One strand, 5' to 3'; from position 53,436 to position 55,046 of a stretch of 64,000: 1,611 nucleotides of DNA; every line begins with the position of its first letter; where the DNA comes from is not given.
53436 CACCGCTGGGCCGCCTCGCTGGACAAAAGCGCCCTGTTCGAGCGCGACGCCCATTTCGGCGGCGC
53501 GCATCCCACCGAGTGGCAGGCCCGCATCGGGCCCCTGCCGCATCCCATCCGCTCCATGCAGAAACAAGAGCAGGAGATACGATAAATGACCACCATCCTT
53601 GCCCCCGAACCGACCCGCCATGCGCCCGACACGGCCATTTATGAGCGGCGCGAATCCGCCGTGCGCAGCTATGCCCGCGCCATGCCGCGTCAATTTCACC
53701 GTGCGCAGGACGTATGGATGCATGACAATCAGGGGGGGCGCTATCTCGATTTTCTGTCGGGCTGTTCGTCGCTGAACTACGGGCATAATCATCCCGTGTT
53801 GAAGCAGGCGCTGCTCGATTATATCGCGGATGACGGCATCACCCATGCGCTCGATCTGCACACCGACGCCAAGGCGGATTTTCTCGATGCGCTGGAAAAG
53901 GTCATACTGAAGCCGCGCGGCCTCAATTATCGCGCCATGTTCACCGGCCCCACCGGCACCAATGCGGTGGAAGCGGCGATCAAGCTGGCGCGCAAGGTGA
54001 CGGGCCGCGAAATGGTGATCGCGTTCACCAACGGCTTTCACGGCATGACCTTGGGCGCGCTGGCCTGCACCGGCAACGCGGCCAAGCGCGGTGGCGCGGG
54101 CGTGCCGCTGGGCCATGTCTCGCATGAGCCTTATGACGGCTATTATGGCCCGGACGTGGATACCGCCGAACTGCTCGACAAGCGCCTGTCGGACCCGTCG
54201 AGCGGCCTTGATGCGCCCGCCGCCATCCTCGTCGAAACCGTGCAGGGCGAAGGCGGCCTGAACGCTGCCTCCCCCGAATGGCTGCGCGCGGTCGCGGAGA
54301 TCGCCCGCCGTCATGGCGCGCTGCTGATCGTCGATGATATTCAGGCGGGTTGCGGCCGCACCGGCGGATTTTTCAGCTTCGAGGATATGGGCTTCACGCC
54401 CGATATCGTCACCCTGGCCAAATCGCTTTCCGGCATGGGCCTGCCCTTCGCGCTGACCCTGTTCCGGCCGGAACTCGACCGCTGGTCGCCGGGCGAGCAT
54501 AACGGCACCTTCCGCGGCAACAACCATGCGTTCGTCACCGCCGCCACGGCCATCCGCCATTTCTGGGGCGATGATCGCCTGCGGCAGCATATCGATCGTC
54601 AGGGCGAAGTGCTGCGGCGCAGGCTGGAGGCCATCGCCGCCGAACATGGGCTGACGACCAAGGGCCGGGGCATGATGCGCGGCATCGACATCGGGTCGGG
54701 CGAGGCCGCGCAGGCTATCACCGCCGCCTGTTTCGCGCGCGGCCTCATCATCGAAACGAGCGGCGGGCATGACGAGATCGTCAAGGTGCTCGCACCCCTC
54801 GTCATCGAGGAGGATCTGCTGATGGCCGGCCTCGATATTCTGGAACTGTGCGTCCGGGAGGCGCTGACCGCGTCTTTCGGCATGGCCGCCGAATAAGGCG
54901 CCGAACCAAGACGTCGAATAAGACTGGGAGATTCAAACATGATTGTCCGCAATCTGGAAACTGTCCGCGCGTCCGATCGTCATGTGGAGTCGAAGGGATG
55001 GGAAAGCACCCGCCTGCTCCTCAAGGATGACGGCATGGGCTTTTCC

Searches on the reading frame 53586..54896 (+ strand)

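Call 10: search_protein_families(library=pfam, proteins=[window:53586-54896:+])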
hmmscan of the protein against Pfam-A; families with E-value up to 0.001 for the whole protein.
window:53586-54896:+ (436 aa): 1 family
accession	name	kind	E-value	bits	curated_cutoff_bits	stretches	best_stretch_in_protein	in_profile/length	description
PF00202.27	Aminotran_3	-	8.3e-77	259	30.5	1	32-422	8-402/403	Aminotransferase class-III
